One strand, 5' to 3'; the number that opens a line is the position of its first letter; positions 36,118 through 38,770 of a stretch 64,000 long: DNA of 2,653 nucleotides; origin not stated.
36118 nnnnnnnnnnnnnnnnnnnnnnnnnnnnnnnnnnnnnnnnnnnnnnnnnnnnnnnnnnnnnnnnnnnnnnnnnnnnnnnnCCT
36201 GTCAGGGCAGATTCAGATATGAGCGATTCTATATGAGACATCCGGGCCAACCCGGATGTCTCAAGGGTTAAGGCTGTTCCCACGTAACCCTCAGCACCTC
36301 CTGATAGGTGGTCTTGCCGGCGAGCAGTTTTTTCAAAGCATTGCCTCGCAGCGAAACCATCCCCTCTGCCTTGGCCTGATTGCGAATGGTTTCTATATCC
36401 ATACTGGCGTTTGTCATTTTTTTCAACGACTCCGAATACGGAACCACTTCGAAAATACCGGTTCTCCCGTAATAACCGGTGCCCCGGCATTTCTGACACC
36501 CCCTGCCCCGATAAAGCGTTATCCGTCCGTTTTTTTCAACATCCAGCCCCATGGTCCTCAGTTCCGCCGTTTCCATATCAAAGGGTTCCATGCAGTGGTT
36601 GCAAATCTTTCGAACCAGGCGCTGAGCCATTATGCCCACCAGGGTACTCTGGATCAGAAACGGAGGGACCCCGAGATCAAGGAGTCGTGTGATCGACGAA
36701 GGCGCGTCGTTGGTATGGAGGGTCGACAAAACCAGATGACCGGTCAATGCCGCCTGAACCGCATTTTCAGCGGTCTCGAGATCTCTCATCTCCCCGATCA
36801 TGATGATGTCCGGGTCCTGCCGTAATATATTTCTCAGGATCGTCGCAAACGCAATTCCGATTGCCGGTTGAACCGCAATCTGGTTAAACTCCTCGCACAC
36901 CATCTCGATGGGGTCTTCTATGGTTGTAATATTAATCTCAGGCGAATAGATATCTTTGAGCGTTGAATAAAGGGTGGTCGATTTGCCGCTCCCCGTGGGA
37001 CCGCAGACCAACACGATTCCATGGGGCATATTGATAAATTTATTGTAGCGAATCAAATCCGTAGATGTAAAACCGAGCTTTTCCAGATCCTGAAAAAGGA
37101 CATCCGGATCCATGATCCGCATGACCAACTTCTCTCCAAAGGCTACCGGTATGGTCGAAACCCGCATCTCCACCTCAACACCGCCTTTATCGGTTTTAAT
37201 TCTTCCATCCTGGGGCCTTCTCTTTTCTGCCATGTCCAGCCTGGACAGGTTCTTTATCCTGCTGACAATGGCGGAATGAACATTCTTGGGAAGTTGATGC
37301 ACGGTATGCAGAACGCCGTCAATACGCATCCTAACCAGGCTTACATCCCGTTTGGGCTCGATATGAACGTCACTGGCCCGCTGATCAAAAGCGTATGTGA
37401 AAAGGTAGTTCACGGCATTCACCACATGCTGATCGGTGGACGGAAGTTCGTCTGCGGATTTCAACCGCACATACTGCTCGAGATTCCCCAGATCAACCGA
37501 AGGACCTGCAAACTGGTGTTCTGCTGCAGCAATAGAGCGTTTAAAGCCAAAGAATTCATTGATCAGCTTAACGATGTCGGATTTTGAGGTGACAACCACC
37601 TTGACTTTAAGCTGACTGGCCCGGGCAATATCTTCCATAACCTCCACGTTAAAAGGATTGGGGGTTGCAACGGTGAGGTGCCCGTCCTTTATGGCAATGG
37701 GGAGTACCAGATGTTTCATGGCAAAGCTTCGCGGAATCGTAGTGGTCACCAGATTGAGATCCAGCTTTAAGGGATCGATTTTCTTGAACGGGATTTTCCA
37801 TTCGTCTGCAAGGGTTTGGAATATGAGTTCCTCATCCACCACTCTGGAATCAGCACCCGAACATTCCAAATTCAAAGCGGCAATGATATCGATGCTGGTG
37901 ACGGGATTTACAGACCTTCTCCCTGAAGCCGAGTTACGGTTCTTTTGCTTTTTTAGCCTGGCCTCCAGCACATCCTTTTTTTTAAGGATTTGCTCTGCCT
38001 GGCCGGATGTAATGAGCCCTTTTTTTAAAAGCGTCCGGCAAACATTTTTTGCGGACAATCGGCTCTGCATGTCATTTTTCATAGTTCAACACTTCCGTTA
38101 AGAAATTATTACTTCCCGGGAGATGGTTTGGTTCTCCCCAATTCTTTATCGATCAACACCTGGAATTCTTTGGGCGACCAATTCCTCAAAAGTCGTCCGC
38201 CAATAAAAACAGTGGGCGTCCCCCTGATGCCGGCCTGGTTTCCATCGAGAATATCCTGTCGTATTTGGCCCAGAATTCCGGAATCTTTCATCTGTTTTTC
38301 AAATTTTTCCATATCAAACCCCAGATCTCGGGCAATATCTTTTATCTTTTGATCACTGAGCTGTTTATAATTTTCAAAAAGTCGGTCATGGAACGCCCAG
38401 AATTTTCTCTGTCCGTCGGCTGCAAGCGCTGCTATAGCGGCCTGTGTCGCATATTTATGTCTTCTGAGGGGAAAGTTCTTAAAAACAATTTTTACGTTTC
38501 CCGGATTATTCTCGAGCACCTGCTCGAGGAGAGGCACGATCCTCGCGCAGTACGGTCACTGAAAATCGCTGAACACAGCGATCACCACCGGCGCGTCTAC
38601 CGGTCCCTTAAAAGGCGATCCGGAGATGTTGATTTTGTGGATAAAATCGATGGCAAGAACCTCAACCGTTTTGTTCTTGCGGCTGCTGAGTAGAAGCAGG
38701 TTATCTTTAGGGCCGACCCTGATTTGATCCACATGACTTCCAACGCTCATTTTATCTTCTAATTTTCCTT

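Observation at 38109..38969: Two 'ORFs' are one gene: in-frame TGA at the CxxC active-site cysteine of a DsbA-like protein (predicted selenocysteine, U-P-Y-C)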

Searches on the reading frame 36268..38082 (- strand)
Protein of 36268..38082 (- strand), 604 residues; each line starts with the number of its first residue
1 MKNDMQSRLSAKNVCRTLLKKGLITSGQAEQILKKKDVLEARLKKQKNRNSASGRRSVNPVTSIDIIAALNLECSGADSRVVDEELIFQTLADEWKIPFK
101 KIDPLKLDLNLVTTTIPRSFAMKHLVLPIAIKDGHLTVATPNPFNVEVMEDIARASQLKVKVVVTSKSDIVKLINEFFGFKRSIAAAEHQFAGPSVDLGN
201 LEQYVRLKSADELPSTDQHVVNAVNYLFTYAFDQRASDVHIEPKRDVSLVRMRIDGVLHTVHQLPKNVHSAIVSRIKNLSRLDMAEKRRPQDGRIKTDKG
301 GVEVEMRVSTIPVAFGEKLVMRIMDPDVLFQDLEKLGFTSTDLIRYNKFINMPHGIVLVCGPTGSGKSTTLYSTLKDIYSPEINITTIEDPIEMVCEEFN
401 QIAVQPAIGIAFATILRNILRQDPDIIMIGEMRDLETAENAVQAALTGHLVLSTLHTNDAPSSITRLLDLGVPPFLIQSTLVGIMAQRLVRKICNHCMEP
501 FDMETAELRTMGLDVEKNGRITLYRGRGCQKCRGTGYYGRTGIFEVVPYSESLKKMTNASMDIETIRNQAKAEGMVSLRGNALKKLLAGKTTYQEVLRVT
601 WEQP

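Call 34: search_protein_families(library=pfam, proteins=[window:36268-38082:-], max_evalue=0.00001)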
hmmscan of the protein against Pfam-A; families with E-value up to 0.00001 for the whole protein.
window:36268-38082:- (604 aa): 2 families
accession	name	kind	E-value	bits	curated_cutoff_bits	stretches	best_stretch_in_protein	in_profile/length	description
PF00437.27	T2SSE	-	8.9e-124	413.3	24.9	1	217-598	5-370/370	Type II/IV secretion system protein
PF05157.20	MshEN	-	4.1e-20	72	23.1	1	96-182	2-88/90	MshEN domain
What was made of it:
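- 36268..38082 (-): Downstream neighbour, 26 nt away: PilB/MshE-type type IV pilus assembly ATPase. Call 34: T2SSE E 8.9e-124, MshEN E 4.1e-20.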

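Call 46: list_cluster_members(proteins=[window:36268-38082:-, window:38556-38969:-, window:60637-61884:-])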
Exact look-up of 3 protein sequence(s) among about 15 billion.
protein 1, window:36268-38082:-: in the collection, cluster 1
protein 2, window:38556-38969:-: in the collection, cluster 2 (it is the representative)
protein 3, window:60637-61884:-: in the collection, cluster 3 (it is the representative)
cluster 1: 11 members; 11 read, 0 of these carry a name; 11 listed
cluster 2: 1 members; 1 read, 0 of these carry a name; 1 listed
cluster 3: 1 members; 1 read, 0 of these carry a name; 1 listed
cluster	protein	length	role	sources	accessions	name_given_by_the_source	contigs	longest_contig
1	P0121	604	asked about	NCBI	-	-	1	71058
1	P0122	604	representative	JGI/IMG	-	-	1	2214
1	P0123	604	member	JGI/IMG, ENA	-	-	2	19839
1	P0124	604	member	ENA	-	-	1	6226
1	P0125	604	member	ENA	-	-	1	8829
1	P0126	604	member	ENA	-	-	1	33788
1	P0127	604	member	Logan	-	-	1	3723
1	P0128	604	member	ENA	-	-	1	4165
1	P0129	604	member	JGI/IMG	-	-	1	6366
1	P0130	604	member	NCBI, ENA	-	-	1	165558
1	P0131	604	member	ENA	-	-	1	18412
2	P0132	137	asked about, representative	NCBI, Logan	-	-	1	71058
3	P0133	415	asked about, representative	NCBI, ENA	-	-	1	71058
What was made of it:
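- The source record carries only the 137-aa fragment (call 46).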

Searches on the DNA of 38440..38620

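Call 71: search_rna_families(source=window, start=38440, end=38620, threshold=evalue, max_evalue=10)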
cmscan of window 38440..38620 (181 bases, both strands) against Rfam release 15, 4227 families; matches with E-value up to 10: 4.
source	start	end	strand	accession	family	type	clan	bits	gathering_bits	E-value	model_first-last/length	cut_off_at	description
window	38457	38526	-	RF02312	TtnuHACA5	Gene; snRNA; snoRNA; HACA-box;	-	18.1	100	0.32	1-132/132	no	Tetrahymena snoRNA TtnuHACA5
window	38448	38503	-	RF01078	PK-PYVV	Cis-reg;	-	14.6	65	2.2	1-58/58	no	3'-terminal pseudoknot in PYVV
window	38545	38594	-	RF03134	S6-S18-Chlorobi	Cis-reg; leader;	-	12.8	47.4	8.5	1-76/76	no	S6-S18-Chlorobi ribosomal protein leader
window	38455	38539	-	RF00430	SNORA54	Gene; snRNA; snoRNA; HACA-box;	CL00034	10.5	60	9.2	1-129/129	no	Small nucleolar RNA SNORA54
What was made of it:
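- No Rfam hit (call 71).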
